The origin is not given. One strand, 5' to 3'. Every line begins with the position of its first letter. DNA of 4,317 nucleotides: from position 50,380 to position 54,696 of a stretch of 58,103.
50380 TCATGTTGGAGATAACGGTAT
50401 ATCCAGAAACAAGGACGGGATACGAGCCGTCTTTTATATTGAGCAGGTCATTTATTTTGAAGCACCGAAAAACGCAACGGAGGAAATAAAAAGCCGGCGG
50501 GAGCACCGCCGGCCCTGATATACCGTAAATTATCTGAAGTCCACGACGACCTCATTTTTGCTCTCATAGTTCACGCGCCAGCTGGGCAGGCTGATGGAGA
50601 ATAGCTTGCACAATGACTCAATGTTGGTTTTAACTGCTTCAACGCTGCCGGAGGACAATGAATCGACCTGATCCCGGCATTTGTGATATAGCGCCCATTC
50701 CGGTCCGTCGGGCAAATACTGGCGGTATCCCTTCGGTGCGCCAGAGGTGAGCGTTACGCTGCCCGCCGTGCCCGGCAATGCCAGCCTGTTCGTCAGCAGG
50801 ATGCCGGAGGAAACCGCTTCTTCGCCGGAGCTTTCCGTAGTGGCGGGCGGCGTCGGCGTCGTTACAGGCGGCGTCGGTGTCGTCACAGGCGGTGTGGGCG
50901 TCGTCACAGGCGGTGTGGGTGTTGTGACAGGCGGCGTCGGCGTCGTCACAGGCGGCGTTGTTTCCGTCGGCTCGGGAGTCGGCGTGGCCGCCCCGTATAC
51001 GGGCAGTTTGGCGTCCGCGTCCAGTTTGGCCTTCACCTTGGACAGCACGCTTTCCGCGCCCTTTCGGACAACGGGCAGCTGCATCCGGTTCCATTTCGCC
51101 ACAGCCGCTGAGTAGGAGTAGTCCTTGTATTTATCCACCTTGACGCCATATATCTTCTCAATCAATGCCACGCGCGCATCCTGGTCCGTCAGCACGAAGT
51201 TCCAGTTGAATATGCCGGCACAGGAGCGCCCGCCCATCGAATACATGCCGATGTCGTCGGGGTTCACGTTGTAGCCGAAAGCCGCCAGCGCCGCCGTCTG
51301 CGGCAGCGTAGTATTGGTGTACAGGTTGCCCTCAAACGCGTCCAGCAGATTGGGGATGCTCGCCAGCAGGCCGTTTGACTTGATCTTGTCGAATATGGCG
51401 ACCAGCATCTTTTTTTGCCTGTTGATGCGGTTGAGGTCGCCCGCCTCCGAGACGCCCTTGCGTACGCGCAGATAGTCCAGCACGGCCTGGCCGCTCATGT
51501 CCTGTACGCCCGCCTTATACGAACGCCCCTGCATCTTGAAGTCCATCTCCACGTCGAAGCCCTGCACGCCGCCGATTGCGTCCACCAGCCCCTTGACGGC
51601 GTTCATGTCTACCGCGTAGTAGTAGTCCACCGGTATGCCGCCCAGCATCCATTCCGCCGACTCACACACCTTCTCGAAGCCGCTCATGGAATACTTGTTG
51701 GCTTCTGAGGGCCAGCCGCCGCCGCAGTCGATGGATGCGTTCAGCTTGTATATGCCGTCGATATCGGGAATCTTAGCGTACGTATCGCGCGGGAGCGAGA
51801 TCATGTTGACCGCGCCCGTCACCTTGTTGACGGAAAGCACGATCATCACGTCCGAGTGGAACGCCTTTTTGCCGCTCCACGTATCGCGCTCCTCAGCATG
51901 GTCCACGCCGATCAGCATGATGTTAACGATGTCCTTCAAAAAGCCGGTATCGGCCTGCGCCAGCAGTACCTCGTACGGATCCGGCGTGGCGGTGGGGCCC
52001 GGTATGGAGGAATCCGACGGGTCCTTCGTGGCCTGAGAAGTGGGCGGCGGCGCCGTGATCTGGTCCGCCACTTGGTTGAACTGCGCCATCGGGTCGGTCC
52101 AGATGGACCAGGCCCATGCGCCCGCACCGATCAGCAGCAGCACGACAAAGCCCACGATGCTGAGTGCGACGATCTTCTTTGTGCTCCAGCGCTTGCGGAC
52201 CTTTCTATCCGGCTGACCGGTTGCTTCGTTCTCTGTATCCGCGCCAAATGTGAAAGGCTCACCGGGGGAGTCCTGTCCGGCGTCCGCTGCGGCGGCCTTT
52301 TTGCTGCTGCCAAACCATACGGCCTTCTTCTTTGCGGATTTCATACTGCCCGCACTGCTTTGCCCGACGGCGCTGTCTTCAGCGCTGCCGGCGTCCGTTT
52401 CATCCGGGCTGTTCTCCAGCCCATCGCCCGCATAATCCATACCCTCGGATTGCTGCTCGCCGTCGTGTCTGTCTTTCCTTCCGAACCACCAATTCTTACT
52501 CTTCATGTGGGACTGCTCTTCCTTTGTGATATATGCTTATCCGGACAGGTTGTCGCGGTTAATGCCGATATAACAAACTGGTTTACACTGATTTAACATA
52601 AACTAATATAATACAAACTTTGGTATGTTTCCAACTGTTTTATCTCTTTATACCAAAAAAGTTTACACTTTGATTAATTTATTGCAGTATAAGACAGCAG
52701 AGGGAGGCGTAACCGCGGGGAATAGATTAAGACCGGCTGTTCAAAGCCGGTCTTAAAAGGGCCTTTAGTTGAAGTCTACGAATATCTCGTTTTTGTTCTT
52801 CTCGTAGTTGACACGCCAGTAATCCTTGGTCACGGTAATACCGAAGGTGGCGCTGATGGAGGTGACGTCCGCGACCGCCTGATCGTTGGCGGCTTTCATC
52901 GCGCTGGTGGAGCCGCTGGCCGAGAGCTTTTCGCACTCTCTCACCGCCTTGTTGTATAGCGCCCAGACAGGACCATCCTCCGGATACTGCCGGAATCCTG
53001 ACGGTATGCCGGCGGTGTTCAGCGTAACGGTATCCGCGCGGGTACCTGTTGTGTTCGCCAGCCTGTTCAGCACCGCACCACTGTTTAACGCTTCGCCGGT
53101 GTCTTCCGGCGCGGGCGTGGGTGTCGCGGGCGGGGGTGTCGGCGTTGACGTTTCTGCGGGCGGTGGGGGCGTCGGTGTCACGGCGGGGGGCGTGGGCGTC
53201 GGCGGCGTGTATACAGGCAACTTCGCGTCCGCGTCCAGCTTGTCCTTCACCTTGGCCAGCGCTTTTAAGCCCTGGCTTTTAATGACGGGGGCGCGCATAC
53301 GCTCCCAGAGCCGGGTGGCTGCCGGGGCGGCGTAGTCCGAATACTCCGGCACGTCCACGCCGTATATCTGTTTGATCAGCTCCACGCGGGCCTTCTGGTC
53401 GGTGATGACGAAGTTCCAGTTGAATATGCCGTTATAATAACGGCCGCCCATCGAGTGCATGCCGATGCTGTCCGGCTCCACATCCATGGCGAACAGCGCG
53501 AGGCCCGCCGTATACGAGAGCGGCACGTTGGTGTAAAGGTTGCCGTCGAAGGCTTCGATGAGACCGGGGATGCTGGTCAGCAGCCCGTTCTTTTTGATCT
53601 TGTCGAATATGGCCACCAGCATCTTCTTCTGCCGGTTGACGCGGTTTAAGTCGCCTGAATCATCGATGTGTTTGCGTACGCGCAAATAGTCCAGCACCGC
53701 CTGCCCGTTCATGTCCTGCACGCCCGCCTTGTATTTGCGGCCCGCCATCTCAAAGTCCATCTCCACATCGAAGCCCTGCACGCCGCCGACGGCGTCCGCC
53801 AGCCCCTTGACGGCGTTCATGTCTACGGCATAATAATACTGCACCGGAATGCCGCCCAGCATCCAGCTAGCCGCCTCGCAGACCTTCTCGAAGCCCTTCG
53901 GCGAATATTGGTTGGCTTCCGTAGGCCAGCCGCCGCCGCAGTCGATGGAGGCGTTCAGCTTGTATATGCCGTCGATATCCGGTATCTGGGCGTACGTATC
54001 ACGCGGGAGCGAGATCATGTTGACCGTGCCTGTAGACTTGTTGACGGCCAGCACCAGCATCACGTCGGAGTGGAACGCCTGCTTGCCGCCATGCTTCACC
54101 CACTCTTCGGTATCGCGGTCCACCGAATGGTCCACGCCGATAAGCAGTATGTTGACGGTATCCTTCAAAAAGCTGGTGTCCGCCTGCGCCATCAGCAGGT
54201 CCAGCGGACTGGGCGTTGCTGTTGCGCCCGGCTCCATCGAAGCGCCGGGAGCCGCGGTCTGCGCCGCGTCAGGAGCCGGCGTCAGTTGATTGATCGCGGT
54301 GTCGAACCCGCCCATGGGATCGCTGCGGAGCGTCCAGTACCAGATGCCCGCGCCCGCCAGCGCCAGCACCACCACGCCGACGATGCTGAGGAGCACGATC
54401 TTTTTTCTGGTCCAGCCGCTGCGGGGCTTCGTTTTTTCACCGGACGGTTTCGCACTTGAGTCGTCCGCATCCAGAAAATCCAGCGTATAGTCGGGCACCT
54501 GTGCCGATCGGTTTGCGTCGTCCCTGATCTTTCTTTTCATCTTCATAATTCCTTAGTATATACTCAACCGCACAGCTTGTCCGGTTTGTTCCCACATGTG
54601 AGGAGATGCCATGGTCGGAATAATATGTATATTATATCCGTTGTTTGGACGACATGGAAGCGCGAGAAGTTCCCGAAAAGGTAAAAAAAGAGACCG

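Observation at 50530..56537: Tandem triplet of LCP ligases, each with a Pro/Thr linker and a shared uncharacterised ~100-aa C-terminal domain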

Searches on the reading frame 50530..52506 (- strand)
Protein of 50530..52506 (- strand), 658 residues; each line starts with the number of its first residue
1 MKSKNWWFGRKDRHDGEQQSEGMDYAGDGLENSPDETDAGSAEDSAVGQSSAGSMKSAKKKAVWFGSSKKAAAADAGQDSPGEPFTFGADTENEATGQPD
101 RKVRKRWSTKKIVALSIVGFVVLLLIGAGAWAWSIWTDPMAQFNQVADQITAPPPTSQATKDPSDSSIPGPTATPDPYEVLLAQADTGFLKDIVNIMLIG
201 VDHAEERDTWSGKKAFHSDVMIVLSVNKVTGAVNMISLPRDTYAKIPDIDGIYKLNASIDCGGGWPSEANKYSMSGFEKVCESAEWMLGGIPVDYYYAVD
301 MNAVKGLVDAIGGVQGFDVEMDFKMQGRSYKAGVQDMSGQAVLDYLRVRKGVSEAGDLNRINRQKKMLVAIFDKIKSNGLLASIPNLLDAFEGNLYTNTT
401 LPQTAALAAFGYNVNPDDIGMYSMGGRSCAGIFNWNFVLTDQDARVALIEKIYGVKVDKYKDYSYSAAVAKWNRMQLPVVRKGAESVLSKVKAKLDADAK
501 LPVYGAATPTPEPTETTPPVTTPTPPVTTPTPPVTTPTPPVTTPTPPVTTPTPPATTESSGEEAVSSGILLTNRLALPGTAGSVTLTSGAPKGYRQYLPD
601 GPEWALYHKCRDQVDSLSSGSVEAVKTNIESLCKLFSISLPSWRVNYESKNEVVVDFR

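Call 3: search_protein_families(library=pfam, proteins=[window:50530-52506:-], max_evalue=1)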
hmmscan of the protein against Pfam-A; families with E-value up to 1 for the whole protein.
window:50530-52506:- (658 aa): 2 families
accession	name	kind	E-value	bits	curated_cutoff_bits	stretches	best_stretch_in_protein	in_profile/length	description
PF03816.19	LytR_cpsA_psr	-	2.8e-31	109.1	24.6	1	217-376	1-149/150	LytR_cpsA_psr family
PF20678.2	HV_Gp350_C-term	-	0.00046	19.6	26.4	1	501-569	64-139/442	Herpesvirus Envelope glycoprotein GP350 C-terminal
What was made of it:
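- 50530..52506 (-): g1: LCP paralogue 1 (658 aa), with a long (111 aa) cytoplasmic N-tail. PF03816 E 2.8e-31 (call 3).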

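Call 4: search_protein_families(library=ncbifam, proteins=[window:50530-52506:-], max_evalue=1)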
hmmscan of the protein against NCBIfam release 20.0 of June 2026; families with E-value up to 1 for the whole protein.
window:50530-52506:- (658 aa): 4 families
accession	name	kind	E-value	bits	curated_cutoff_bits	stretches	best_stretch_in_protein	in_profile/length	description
NF006897.1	PRK09379.1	equivalog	4.1e-33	114.9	441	2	191-408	57-251/298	polyisoprenyl-teichoic acid--peptidoglycan teichoic acid transferase TagU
TIGR00350.1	lytR_cpsA_psr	domain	2.4e-27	96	62.3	1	218-376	3-151/152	LCP family glycopolymer transferase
NF047591.1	ligase_LytR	equivalog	1.2e-18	67.6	450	1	194-426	58-286/336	glycopolymer--peptidoglycan transferase LytR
NF051849.1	LCP_trans_Cps2A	equivalog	2.5e-16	59.9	650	1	216-408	239-418/477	LCP family glycopolymer transferase CpsA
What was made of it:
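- Checked: All three hit Pfam PF03816 LytR_cpsA_psr at E 4e-29 to 6e-33 and TIGR00350 above the curated cut-offs (calls 3, 4).
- Pfam and TIGRFAM hits above cut-off (calls 3, 4).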

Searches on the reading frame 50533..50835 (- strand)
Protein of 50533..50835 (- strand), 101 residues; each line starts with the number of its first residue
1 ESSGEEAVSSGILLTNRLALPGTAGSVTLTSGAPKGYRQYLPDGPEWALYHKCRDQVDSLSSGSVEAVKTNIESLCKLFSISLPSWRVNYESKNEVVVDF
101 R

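Call 9: find_homologous_proteins(query=A2, max_evalue=0.001)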
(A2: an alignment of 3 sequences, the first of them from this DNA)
Query A2 (3 sequences) (101 aa, profile of the alignment): 3 proteins with E <= 0.001 among 409 candidates.
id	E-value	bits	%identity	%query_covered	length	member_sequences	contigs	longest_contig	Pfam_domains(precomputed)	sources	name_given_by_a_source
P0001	2.6e-32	129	43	74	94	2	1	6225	-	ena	-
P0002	2.3e-30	123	45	64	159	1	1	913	-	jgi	-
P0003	3.0e-30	123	41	64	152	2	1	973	-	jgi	-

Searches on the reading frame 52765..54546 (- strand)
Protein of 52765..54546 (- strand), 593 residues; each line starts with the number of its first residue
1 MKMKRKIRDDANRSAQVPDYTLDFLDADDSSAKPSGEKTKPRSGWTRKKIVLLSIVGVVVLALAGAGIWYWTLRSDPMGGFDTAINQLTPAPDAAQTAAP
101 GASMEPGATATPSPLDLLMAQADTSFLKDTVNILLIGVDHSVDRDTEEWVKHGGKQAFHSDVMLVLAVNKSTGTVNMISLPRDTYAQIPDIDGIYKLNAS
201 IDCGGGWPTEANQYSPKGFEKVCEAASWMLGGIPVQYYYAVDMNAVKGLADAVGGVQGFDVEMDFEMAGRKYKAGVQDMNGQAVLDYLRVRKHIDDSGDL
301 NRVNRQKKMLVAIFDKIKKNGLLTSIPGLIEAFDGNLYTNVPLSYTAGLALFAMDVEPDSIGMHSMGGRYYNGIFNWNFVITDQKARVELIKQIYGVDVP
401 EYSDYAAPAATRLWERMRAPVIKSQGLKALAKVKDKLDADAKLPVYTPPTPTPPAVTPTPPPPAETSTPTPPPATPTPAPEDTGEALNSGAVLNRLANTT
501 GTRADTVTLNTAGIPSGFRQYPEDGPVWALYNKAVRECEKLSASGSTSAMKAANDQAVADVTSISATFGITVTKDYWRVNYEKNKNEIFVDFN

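Call 3: search_protein_families(library=pfam, proteins=[window:52765-54546:-], max_evalue=1)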
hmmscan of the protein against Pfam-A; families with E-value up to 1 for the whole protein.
window:52765-54546:- (593 aa): 1 family
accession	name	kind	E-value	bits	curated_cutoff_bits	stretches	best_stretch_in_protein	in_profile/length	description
PF03816.19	LytR_cpsA_psr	-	3.8e-29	102.2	24.6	1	159-318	1-149/150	LytR_cpsA_psr family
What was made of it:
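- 52765..54546 (-): g2: LCP paralogue 2 (593 aa), the most diverged. PF03816 E 3.8e-29 (call 3).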

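Call 4: search_protein_families(library=ncbifam, proteins=[window:52765-54546:-], max_evalue=1)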
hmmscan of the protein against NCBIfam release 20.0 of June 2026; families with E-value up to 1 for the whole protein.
window:52765-54546:- (593 aa): 5 families
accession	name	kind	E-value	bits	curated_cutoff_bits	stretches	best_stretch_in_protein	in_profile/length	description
NF006897.1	PRK09379.1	equivalog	1.1e-25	90.5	441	1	128-345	57-246/298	polyisoprenyl-teichoic acid--peptidoglycan teichoic acid transferase TagU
TIGR00350.1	lytR_cpsA_psr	domain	1.3e-23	83.9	62.3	1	160-318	3-151/152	LCP family glycopolymer transferase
NF047591.1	ligase_LytR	equivalog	4.4e-16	59.1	450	1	130-349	57-267/336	glycopolymer--peptidoglycan transferase LytR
NF051849.1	LCP_trans_Cps2A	equivalog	8.1e-14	51.7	650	1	159-349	240-417/477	LCP family glycopolymer transferase CpsA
NF004285.1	PRK05696.1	equivalog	0.13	12.1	179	1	42-77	12-47/171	flagellar basal body-associated protein FliL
